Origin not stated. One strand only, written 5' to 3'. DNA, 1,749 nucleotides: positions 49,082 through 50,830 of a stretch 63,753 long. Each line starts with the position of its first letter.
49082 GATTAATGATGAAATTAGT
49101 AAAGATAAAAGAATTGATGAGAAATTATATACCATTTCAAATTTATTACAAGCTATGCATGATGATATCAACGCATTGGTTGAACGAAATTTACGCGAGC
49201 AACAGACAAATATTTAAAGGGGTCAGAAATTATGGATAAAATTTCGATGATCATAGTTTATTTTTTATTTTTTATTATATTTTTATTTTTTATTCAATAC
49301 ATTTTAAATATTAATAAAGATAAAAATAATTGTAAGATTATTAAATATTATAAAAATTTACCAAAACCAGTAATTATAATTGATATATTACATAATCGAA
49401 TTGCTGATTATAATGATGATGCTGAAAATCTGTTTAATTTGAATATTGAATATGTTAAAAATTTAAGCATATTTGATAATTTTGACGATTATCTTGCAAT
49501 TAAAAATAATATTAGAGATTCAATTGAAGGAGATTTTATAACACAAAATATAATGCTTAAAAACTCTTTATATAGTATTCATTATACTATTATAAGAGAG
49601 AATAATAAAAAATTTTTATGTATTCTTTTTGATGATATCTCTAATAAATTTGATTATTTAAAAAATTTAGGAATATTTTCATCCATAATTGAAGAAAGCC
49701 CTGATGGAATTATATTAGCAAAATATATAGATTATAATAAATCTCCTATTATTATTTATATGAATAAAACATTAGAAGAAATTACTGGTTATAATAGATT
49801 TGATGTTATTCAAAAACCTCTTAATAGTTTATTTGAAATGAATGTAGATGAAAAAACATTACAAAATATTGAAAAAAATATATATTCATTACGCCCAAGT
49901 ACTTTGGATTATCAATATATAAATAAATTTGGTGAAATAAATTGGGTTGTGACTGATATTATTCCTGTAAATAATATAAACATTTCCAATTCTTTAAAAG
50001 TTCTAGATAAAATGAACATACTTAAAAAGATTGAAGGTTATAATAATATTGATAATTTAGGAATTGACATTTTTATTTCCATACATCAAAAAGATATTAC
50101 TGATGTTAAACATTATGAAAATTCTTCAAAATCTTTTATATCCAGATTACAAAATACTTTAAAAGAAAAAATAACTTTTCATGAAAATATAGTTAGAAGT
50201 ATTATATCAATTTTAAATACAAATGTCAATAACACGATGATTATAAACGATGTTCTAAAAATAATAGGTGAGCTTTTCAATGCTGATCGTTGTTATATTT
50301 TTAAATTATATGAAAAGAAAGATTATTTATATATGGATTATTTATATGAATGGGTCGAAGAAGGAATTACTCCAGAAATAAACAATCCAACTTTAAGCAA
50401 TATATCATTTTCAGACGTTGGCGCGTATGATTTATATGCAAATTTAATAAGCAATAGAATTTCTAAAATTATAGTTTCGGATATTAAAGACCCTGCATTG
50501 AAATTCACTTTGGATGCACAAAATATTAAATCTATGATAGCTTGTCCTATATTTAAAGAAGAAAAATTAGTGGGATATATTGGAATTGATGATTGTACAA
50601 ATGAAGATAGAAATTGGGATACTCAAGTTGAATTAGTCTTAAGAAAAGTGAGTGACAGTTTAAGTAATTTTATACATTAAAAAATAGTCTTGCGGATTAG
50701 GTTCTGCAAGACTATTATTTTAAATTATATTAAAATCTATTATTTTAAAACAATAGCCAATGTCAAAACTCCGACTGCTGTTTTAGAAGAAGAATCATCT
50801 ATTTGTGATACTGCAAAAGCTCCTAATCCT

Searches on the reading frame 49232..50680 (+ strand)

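Call 20: search_protein_families(library=phrogs, proteins=[window:49232-50680:+], max_evalue=0.00001)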
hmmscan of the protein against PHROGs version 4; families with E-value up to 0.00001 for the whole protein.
window:49232-50680:+ (482 aa): 0 families

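Call 62: search_protein_families(library=pfam, proteins=[window:49232-50680:+], max_evalue=0.00001)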
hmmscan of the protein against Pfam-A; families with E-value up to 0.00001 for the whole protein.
window:49232-50680:+ (482 aa): 4 families
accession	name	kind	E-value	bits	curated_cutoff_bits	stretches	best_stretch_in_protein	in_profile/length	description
PF13426.13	PAS_9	-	1.8e-11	44.7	27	1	158-247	2-85/103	PAS domain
PF00989.32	PAS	-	8.4e-10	39.1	22.6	0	149-220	3-69/113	PAS fold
PF13188.13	PAS_8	-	2.8e-08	33.8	21.8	1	149-202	3-48/65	PAS domain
PF01590.32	GAF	-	3e-08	34.7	22.4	1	337-478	5-130/133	GAF domain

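Call 73: search_protein_families(library=padloc, proteins=[window:49232-50680:+], max_evalue=0.001)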
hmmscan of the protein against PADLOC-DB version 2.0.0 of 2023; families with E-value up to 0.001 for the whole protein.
window:49232-50680:+ (482 aa): 0 families
